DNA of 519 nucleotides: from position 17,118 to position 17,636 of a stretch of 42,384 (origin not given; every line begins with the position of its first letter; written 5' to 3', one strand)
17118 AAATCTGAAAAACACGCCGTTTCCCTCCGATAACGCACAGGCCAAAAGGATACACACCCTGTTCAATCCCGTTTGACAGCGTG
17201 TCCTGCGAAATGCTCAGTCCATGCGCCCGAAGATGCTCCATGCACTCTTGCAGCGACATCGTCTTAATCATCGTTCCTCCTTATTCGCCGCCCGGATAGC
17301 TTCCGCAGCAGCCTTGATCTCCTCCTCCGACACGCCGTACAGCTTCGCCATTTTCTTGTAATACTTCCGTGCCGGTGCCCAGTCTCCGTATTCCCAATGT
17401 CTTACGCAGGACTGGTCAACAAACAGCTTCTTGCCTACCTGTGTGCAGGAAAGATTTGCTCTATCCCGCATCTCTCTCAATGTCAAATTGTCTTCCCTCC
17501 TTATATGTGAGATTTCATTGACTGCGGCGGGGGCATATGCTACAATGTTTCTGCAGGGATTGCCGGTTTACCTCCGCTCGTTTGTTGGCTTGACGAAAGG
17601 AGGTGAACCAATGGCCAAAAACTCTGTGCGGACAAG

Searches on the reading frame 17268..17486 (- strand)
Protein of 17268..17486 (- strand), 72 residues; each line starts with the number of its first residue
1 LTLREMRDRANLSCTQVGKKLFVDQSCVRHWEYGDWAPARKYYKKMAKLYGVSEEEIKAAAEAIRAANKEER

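Call 97: search_protein_families(library=pfam, proteins=[window:17268-17486:-], max_evalue=0.1)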
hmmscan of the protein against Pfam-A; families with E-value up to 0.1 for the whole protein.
window:17268-17486:- (72 aa): 6 families
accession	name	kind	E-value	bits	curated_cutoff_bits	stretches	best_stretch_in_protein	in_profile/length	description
PF13560.12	HTH_31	-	1.1e-09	38.8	27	1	2-58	5-62/64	Helix-turn-helix domain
PF01381.28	HTH_3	-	1.1e-05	25.9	23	1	3-57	1-55/55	Helix-turn-helix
PF13413.12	HTH_25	-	0.0032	17.7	24.6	1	2-53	1-58/62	Helix-turn-helix domain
PF21120.3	MCM_WH_arc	-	0.0068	16.9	26.1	1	32-58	16-42/63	Archaeal MCM, winged-helix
PF10668.15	Phage_terminase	-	0.069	13.3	22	0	12-35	23-46/67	Phage terminase small subunit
PF04963.19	Sigma54_CBD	-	0.095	12.9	22.9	1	39-68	110-139/185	Sigma-54 factor, core binding domain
